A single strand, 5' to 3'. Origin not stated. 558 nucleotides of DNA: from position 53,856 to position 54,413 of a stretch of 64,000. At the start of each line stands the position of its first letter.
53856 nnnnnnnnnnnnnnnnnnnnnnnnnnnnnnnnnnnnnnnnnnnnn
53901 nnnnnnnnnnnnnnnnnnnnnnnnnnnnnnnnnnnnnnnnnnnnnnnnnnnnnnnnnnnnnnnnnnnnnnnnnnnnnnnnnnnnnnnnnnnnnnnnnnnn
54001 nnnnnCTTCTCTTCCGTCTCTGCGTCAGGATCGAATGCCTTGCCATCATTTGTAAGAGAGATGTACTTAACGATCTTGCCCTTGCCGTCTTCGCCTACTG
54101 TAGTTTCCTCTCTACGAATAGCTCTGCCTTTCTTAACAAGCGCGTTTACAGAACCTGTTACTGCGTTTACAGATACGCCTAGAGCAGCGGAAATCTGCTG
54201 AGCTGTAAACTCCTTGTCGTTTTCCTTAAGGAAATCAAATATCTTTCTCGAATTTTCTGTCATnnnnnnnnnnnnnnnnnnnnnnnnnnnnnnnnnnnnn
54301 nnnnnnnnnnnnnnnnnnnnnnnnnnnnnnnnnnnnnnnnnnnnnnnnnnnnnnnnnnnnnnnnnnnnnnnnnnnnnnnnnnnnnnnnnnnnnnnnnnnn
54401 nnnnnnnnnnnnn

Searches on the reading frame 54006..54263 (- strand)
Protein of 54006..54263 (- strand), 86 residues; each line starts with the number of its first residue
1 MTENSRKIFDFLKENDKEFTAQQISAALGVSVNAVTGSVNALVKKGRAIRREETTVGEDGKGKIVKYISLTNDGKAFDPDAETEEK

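Call 70: search_protein_families(library=pfam, proteins=[window:54006-54263:-], max_evalue=0.001)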
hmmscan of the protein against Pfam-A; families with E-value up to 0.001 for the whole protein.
window:54006-54263:- (86 aa): 4 families
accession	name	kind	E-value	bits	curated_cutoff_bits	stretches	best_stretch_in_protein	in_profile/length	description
PF08279.18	HTH_11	-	8e-06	26.1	25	1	6-49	3-46/55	HTH domain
PF13412.12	HTH_24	-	0.00014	21.8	21.9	1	1-46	1-45/48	Winged helix-turn-helix DNA-binding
PF12802.13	MarR_2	-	0.00043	20.8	27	1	9-52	11-54/61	MarR family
PF21476.4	PF0610-like_N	-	0.0005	20.7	33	1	6-37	4-33/50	PF0610-like, N-terminal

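Call 72: search_protein_families(library=ncbifam, proteins=[window:54006-54263:-], max_evalue=0.01)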
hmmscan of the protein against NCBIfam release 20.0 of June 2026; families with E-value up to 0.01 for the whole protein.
window:54006-54263:- (86 aa): 6 families
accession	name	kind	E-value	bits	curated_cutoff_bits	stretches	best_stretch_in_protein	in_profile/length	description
NF053606.1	Sta1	subfamily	0.00032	20.7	80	1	3-63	20-76/100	Sta1 family transcriptional regulator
NF040939.2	trans_reg_lrs14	equivalog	0.00056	19.9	90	1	4-63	22-80/103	Lrs14 family HTH-type transcriptional regulator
NF050133.1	TransRegFabT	equivalog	0.0016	18.7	200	1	16-75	41-94/138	fatty acid biosynthesis transcriptional regulator FabT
TIGR04176.1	MarR_EPS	equivalog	0.005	16.9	88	1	5-47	6-47/105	MarR family EPS-associated transcriptional regulator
NF047795.1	TransRegDagR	equivalog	0.0068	14.3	1400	1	15-53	25-63/938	transcriptional regulator DagR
NF053814.1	teico_TcaR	equivalog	0.0096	16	170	0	12-79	46-109/151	MarR family transcriptional regulator TcaR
